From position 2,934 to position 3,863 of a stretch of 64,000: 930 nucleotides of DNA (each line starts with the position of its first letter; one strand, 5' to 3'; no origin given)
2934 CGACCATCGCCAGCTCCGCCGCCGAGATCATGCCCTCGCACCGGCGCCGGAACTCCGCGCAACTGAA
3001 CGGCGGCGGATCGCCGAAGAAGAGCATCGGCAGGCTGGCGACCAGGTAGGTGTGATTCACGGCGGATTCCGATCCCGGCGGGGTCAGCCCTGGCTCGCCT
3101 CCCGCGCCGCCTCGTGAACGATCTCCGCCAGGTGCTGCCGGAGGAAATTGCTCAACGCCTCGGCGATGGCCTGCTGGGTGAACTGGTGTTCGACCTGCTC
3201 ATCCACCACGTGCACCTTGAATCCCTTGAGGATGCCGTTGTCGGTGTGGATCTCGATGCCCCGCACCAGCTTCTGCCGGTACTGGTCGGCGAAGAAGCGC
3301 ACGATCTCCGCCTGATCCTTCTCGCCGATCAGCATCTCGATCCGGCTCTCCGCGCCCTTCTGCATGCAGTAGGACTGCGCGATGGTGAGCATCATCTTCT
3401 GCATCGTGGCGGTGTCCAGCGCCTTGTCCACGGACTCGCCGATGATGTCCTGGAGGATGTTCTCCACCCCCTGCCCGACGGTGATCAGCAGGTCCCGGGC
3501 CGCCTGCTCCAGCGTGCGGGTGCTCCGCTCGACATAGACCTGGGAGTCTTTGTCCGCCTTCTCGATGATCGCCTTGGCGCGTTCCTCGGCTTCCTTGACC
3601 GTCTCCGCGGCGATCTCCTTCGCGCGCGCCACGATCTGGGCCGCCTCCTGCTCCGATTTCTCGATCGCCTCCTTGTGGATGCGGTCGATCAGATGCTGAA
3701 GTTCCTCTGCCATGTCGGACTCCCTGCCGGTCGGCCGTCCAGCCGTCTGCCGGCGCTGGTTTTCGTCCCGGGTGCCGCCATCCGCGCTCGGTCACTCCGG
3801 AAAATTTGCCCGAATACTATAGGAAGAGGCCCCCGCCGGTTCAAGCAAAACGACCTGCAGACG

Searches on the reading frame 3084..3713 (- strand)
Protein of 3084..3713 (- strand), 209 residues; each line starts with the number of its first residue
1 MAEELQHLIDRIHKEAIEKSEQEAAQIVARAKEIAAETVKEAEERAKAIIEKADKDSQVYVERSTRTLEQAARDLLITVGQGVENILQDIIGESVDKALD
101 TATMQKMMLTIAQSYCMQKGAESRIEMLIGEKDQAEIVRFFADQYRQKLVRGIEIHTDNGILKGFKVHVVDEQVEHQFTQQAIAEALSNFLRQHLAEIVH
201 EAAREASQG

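Call 75: find_encoding_contigs(protein=window:3084-3713:-, flank=10000, max_places=6)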
Protein window:3084-3713:- (209 aa): 19 contigs read that carry it; 6 places shown.
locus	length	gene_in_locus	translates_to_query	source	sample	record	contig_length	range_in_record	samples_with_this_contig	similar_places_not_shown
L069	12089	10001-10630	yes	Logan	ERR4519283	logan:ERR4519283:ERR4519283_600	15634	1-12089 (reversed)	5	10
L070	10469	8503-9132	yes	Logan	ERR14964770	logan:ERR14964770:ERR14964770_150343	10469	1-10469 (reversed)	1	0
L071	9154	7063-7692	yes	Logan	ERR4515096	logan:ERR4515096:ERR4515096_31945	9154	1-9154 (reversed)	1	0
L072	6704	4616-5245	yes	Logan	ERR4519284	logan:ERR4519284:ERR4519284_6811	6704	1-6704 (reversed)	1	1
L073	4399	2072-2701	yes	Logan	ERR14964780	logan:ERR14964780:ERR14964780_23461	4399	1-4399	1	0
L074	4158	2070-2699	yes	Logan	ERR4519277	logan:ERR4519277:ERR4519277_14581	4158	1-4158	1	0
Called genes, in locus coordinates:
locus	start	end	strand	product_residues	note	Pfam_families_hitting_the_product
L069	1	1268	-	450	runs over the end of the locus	-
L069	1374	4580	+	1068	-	PF00133:tRNA-synt_1, PF09334:tRNA-synt_1g (weak), PF08264:Anticodon_1, PF19302:DUF5915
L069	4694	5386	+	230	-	PF01258:zf-dskA_traR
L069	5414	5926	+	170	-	PF01252:Peptidase_A8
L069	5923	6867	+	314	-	PF01745:IPT, PF01715:IPPT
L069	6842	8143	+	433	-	PF13167:GTP-bdg_N, PF16360:GTP-bdg_M, PF03193:RsgA_GTPase (faint), PF00350:Dynamin_N (faint), PF01926:MMR_HSR1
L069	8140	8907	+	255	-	PF20582:UPF0758_N, PF04002:RadC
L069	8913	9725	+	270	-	-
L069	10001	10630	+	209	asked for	-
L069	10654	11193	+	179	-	PF10962:DUF2764 (weak)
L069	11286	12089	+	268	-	?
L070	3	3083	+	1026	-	?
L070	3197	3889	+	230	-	PF01258:zf-dskA_traR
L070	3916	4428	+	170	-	PF01252:Peptidase_A8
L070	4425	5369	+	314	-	PF01745:IPT, PF01715:IPPT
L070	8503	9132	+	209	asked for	-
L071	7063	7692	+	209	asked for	-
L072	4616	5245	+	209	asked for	-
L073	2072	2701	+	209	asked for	-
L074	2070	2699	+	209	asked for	-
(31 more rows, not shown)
